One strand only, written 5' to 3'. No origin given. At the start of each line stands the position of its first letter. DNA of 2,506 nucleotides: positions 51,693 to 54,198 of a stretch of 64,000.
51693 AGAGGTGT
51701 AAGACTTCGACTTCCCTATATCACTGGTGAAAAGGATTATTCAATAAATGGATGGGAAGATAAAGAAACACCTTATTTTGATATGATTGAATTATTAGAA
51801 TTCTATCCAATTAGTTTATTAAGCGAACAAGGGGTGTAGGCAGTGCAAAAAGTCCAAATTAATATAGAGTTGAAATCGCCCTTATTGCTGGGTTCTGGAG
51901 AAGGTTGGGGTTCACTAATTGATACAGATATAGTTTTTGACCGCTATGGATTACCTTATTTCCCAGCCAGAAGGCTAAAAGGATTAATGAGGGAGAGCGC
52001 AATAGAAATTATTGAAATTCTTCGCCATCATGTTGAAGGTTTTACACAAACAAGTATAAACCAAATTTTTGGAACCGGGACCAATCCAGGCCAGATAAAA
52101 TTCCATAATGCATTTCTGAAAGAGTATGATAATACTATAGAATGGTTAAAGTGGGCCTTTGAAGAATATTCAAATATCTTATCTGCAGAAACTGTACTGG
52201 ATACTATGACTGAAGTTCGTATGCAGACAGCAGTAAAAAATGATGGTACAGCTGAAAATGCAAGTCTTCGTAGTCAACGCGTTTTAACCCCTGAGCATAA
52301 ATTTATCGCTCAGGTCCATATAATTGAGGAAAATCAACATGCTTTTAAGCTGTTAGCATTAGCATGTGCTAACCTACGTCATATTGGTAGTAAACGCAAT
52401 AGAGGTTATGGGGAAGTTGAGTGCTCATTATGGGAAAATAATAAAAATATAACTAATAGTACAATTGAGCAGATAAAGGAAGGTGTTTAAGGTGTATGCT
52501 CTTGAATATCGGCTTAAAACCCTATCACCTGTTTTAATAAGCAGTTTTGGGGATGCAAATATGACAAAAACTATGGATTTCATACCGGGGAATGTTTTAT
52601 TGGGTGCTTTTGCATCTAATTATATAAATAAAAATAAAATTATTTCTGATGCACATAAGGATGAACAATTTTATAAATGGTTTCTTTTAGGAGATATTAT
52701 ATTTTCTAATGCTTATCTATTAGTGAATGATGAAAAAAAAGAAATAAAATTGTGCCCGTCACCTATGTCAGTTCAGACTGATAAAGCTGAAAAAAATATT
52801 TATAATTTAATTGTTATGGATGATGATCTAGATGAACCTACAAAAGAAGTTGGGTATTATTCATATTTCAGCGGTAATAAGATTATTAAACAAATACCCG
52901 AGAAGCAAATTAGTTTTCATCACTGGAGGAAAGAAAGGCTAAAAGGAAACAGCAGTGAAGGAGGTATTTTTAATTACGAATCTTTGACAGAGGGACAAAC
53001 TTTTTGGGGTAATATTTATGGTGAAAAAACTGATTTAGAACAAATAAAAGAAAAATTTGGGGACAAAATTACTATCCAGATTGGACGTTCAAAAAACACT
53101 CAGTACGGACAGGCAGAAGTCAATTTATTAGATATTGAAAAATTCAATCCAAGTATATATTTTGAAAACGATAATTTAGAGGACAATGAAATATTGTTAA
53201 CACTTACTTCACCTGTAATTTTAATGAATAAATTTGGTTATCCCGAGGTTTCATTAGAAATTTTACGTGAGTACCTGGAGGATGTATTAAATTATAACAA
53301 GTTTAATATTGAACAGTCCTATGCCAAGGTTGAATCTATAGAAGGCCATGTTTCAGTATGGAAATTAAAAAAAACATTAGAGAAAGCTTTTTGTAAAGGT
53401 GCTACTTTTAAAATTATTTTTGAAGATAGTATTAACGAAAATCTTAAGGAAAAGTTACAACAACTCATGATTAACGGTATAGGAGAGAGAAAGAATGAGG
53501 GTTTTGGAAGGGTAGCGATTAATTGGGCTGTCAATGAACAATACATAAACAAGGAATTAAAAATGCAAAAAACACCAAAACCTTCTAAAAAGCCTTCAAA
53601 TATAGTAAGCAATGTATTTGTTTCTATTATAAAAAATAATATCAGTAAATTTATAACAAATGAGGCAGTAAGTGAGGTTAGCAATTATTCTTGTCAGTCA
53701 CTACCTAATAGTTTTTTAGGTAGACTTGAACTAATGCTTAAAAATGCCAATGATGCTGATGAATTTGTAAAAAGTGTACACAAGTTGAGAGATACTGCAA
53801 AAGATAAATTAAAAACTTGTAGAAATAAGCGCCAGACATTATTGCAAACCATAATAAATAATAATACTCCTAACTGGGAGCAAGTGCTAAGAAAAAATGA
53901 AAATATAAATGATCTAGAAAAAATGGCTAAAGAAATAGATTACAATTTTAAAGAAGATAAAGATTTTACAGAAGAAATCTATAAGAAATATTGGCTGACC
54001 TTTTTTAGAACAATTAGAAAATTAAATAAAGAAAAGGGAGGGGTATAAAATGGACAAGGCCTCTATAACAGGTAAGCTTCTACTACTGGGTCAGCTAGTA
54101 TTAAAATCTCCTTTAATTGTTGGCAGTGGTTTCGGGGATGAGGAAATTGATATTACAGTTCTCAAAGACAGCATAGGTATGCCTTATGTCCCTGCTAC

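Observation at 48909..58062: Array-less, adaptation-less type III-D-like CRISPR effector cassette led by a Can2/Card1-type CARF nuclease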

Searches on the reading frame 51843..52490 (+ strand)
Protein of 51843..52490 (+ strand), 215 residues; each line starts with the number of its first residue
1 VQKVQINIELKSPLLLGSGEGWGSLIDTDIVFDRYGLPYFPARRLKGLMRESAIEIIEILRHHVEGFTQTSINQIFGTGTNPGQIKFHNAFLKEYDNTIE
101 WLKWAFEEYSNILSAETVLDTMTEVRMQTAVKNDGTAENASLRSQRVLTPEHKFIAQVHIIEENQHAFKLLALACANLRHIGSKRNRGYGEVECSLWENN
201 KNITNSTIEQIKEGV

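Call 3: search_protein_families(library=pfam, proteins=[window:51843-52490:+], max_evalue=0.1)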
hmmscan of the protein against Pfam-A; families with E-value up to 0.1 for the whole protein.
window:51843-52490:+ (215 aa): 1 family
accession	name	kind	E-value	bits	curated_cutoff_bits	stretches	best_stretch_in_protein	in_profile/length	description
PF03787.20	RAMPs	-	2.1e-14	54.9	22.1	1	8-193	2-189/189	RAMP superfamily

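Call 4: search_protein_families(library=ncbifam, proteins=[window:51843-52490:+], max_evalue=0.1)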
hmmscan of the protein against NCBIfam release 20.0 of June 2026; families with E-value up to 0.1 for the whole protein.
window:51843-52490:+ (215 aa): 2 families
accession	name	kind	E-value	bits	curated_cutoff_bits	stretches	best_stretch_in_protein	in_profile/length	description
TIGR01898.1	cas_TM1791_cmr6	equivalog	1.2e-07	32.1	51.1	1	8-91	3-103/195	type III-B CRISPR module RAMP protein Cmr6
NF049957.1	Cas_III-I_gRAMP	exception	0.017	13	800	1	39-97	564-621/1076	type III-I CRISPR-associated gRAMP effector Cas7-11i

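Call 5: search_protein_families(library=padloc, proteins=[window:51843-52490:+], max_evalue=0.1)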
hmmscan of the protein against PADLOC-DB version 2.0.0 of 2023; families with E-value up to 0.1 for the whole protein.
window:51843-52490:+ (215 aa): 32 families (the best 25 are shown)
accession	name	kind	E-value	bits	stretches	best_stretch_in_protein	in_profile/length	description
PDLC02091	Cas5_IIId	-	1.4e-52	177.1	1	5-209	2-204/709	-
PDLC01585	Csm3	-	8.5e-49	163.9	1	1-207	1-202/206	"CAS-III-A,CAS-III-D; effector_G7"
PDLC02113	Cas7_IIId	-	4.4e-46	154.9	1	5-213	3-204/207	-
PDLC02089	Cas5_IIId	-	1.3e-31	107.9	1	1-206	1-209/679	-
PDLC02110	Cas7_IIId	-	4.8e-30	103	1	3-196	2-168/171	-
PDLC01442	Csm3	-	1.5e-18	65.4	1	4-196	10-182/208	"CAS-III-A,CAS-III-D; effector_G7"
PDLC02107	Cas7_IIId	-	5.2e-14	50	1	5-200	9-186/426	-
PDLC02111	Cas7_IIId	-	1e-13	49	1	4-200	12-181/417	-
PDLC01452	Cmr6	-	4.7e-12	44.5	1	3-94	66-146/228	"CAS-III-B,CAS-III-C; effector_G7"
PDLC01274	Cmr6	-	9.6e-11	40.1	1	6-98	29-110/188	"CAS-III-B,CAS-III-C; effector_G7"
PDLC02112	Cas7_IIId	-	1.1e-10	38.8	1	4-194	12-174/434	-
PDLC00987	Cmr6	-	1.6e-09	36.1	1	4-94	32-124/213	Cmr6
PDLC00989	Cmr6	-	1.7e-09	35.8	1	8-91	82-167/264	Cmr6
PDLC01441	Cmr4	-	1.2e-08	33.1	1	11-91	10-80/245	"CAS-III-B,CAS-III-C; effector_G7"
PDLC02118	Cas7_IIIh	-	2.7e-08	31.8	1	4-135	10-138/245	-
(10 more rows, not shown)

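Call 39: search_solved_structures(query=window:51843-52490:+, max_evalue=0.001, show_alignments=1)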
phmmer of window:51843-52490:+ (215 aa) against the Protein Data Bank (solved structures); distinct sequences matched with E-value up to 0.001: 1.
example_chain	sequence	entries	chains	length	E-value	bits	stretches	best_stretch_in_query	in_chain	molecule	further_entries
8s9t_A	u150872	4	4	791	0.0004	23.4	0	2-193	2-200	Cas7-Cas5-Cas11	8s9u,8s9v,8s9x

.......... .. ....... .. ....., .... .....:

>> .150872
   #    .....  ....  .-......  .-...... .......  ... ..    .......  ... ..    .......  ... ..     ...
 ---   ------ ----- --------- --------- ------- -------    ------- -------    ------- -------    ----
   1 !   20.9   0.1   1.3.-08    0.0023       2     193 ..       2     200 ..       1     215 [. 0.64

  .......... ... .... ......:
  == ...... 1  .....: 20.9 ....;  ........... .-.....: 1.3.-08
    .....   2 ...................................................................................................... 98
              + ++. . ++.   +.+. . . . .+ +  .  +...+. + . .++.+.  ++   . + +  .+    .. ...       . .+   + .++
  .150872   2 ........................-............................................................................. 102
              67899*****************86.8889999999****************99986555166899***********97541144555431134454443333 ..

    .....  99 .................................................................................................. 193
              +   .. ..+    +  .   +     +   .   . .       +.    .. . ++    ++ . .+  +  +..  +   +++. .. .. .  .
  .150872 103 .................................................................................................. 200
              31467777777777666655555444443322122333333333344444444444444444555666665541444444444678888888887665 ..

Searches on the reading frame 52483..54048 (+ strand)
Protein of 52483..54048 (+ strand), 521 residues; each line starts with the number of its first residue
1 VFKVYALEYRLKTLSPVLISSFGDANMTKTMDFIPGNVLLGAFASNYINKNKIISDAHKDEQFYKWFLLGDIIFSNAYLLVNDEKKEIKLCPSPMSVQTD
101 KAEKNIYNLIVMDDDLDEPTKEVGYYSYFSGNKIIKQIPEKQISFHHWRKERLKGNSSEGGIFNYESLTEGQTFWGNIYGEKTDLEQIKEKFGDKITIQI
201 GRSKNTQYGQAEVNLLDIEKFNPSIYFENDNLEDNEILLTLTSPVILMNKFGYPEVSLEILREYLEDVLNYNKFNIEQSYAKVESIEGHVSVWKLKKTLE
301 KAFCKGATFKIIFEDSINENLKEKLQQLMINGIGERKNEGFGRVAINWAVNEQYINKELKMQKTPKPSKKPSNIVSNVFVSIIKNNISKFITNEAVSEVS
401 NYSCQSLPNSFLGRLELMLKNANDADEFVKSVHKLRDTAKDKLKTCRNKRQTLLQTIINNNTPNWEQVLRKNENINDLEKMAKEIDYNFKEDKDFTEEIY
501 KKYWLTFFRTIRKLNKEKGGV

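Call 3: search_protein_families(library=pfam, proteins=[window:52483-54048:+], max_evalue=0.1)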
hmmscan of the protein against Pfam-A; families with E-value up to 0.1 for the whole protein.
window:52483-54048:+ (521 aa): 3 families
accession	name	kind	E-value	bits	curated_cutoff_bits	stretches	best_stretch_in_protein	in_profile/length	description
PF03787.20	RAMPs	-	1.4e-07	32.6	22.1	1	11-211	2-188/189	RAMP superfamily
PF21841.1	DUF6900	-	0.065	13.6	24.1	0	290-306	32-48/52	Family of unknown function (DUF6900)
PF21019.4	Spectrin_3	-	0.097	13.5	24.4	0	423-485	5-67/68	Spectrin-like repeat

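Call 4: search_protein_families(library=ncbifam, proteins=[window:52483-54048:+], max_evalue=0.1)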
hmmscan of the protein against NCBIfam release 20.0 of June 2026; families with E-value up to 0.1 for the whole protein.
window:52483-54048:+ (521 aa): 1 family
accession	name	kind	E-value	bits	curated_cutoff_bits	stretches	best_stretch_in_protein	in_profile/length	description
TIGR02674.1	cas_cyan_RAMP_2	equivalog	4.7e-24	85.3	177.3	2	157-357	176-400/402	type III-D CRISPR-associated RAMP protein Csx10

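Call 5: search_protein_families(library=padloc, proteins=[window:52483-54048:+], max_evalue=0.1)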
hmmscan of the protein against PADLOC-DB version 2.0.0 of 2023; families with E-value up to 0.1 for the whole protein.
window:52483-54048:+ (521 aa): 18 families
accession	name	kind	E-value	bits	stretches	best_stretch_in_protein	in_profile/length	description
PDLC02091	Cas5_IIId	-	1.2e-76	256.7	1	5-518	215-708/709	-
PDLC02090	Cas5_IIId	-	1.4e-65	220.4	1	6-491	3-478/499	-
PDLC02089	Cas5_IIId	-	9e-56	187.8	1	7-456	220-664/679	-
PDLC01420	Cas5_IIId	-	1.2e-28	98.8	1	7-347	1-333/343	CAS-III-D; effector_G5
PDLC01313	Cas5_IIId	-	7.1e-28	96.5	1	7-352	1-336/338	CAS-III-D; effector_G5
PDLC01024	Cas5_IIId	-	1.2e-24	85.3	2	157-357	176-400/402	"CRISPR-associated RAMP protein, Csx10 family"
PDLC02088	Cas5_IIId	-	6.3e-24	82.9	1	7-466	4-405/439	-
PDLC01116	Cas5_IIId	-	7.7e-06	23.5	1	10-60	7-54/308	Csx10gr5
PDLC01442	Csm3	-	0.00012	20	0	152-220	119-187/208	"CAS-III-A,CAS-III-D; effector_G7"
PDLC01478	Cmr3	-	0.0002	19.1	1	11-83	8-76/258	"CAS-III-B,CAS-III-C; effector_G5"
PDLC00979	Cmr3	-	0.00035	18.2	1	3-92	4-90/287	Cmr3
PDLC01025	Cas5_IIId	-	0.00036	17.6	0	293-350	331-386/390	Csx10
PDLC01016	Csm3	-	0.0079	14.6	1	11-209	3-186/189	Csm3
PDLC01441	Cmr4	-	0.02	12.7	1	150-214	176-242/245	"CAS-III-B,CAS-III-C; effector_G7"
PDLC01445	Cmr1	-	0.031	12.2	1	296-420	97-202/276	"CAS-III-B,CAS-III-C; effector_G7"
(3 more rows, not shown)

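Call 40: search_solved_structures(query=window:52492-54048:+, max_evalue=0.001, show_alignments=1)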
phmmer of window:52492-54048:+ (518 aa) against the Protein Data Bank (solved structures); distinct sequences matched with E-value up to 0.001: 1.
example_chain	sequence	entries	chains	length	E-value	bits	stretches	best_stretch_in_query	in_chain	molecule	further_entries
8s9t_A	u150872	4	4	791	8.5e-15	57.4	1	6-367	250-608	Cas7-Cas5-Cas11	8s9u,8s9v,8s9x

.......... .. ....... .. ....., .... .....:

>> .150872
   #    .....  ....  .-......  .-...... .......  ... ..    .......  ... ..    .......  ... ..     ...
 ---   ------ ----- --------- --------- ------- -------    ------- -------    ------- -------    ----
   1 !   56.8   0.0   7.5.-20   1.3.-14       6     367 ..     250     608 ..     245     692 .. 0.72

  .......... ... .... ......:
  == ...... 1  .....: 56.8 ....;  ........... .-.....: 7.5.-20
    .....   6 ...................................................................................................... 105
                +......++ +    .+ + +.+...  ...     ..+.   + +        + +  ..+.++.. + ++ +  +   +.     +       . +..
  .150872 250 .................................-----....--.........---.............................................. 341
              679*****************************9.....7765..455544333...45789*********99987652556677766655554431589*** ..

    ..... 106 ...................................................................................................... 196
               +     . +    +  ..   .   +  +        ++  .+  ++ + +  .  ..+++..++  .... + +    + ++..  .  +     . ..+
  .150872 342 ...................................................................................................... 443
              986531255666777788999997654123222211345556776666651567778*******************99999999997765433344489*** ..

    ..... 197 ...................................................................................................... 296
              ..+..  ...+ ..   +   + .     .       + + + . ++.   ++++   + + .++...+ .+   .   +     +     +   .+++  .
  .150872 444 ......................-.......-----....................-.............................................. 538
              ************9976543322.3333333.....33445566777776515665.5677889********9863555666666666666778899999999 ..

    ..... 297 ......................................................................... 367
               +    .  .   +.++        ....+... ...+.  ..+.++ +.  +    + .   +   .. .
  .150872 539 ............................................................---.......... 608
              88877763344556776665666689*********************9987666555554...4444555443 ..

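Call 55: search_solved_structures(query=A2, max_evalue=0.01, show_alignments=1)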
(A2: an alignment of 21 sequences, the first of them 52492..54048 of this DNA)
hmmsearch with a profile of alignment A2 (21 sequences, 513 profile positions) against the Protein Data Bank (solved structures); distinct sequences matched with E-value up to 0.01: 1.
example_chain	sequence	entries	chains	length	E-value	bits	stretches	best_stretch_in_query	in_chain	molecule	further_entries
8s9t_A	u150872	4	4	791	7.6e-37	130.3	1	2-500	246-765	Cas7-Cas5-Cas11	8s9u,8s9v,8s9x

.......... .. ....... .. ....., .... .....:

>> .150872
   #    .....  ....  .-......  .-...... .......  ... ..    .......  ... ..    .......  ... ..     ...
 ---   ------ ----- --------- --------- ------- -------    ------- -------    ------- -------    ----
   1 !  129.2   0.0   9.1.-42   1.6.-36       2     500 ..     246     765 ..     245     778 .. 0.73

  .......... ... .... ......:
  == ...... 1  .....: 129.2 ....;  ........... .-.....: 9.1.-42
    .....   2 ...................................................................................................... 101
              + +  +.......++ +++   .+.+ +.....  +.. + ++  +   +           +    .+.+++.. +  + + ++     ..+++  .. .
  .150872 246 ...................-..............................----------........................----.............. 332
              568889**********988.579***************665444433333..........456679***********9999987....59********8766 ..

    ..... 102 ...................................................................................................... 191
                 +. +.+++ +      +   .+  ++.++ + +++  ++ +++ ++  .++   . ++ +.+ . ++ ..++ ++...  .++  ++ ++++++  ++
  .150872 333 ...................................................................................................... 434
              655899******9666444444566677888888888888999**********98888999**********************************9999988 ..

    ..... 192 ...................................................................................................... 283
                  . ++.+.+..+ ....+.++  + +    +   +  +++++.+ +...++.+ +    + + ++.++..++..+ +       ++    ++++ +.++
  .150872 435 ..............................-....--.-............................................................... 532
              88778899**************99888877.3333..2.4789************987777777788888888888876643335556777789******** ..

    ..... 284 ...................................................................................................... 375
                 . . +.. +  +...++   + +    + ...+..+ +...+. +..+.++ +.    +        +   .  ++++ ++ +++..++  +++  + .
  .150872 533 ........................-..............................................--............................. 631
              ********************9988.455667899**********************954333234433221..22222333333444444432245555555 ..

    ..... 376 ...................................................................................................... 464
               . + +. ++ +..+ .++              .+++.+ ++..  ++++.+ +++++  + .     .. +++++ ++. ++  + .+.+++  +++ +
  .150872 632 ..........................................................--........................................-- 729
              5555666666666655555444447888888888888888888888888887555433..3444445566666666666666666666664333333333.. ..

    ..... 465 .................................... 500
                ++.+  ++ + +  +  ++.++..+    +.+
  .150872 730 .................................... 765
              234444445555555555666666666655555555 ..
